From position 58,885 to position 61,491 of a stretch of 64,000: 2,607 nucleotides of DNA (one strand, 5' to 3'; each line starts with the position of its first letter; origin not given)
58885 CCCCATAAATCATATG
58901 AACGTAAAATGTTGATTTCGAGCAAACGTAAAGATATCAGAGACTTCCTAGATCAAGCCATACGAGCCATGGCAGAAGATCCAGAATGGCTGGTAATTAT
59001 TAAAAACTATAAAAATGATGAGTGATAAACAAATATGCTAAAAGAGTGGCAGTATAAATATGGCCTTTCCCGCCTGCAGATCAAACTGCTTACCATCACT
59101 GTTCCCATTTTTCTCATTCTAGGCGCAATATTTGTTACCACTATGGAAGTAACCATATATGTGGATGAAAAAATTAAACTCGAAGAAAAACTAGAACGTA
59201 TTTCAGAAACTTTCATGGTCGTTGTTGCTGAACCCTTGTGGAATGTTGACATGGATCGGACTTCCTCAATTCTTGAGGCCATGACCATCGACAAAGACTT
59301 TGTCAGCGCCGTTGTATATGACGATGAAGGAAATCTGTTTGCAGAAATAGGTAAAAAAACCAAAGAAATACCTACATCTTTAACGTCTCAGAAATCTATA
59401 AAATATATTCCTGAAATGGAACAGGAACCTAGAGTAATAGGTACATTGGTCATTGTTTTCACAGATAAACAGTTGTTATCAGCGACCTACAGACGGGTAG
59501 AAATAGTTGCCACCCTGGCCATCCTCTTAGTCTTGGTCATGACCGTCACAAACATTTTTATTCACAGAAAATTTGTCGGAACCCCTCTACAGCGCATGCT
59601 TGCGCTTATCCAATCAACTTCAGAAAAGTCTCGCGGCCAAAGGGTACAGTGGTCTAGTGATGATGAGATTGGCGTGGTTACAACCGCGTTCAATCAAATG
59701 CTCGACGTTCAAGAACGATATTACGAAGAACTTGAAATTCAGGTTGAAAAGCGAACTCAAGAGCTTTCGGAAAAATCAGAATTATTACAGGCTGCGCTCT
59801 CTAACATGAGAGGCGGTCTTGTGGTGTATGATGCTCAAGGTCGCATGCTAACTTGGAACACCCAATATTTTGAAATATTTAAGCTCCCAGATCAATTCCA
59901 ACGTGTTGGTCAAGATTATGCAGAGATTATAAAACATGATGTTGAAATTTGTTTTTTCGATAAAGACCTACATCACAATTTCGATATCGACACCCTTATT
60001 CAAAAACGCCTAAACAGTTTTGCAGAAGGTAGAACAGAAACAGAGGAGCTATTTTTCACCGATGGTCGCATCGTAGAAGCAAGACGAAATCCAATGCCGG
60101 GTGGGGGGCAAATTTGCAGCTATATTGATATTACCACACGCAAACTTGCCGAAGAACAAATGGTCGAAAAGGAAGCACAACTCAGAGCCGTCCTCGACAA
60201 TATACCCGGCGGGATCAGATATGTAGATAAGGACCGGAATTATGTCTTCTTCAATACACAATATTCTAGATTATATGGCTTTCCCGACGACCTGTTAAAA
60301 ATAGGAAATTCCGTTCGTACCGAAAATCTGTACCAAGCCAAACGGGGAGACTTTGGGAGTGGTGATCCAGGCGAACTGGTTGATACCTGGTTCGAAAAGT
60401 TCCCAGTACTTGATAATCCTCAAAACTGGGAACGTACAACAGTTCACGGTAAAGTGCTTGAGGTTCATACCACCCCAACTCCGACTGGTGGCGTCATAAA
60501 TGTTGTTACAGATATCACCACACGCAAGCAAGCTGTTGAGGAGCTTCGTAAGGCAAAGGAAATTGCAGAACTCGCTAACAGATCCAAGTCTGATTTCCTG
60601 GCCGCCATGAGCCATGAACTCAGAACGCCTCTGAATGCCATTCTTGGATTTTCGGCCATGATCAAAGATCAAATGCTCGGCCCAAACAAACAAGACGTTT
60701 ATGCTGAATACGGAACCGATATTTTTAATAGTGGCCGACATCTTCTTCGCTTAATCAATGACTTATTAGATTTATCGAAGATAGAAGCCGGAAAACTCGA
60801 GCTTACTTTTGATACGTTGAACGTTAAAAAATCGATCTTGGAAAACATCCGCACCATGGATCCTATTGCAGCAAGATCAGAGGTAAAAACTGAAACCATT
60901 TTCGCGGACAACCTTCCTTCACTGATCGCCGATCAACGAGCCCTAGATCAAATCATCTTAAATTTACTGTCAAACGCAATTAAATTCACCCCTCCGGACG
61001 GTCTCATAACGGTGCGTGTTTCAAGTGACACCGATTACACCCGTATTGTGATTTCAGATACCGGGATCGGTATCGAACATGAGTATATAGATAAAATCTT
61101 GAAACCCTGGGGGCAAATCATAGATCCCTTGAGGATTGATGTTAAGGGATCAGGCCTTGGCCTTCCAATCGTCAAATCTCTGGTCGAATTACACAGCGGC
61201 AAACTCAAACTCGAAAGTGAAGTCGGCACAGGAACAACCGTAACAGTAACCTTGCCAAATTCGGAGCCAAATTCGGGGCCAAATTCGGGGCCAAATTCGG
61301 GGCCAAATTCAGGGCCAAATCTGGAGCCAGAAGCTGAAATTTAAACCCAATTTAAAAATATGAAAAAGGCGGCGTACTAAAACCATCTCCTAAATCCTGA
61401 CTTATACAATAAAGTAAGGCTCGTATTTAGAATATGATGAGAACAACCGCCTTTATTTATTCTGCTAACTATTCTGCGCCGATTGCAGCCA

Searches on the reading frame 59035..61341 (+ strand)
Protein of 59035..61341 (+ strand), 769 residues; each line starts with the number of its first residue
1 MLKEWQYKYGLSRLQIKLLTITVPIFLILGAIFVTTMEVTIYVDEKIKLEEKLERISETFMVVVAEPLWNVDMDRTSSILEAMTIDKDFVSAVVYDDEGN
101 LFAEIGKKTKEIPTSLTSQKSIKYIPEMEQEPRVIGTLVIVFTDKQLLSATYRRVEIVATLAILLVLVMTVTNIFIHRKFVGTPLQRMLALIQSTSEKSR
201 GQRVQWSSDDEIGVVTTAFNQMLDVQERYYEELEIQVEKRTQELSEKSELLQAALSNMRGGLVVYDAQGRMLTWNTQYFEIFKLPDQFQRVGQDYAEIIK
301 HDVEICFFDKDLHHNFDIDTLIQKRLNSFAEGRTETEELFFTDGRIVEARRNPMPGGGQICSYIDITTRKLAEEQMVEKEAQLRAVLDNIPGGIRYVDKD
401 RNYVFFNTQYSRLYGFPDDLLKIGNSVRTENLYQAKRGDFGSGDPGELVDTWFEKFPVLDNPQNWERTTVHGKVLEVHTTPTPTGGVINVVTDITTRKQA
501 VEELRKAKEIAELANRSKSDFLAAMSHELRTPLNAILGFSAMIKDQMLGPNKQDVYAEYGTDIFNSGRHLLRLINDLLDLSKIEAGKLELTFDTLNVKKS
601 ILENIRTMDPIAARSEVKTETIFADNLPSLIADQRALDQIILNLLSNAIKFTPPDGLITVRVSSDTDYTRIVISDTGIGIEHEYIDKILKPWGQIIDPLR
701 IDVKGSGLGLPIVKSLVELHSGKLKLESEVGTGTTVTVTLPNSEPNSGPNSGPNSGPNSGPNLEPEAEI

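Call 71: search_protein_families(library=pfam, proteins=[window:59035-61341:+], max_evalue=0.0001)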
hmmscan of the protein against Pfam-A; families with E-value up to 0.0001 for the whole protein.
window:59035-61341:+ (769 aa): 6 families
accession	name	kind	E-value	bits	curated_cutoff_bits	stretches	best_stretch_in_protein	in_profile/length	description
PF12860.13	PAS_7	-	1e-49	167.9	27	2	255-374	1-115/115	PAS fold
PF02518.31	HATPase_c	-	2.2e-27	96.1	26.4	1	633-742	2-109/111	Histidine kinase-, DNA gyrase B-, and HSP90-like ATPase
PF00512.31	HisKA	-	5.3e-20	71.7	26.9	1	517-586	1-66/66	His Kinase A (phospho-acceptor) domain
PF00989.32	PAS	-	2e-09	37.9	22.6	0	250-349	2-89/113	PAS fold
PF13188.13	PAS_8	-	1.1e-08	35.1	21.8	0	382-424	2-44/65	PAS domain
PF08448.16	PAS_4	-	1.4e-06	29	23.1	0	387-498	1-109/110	PAS fold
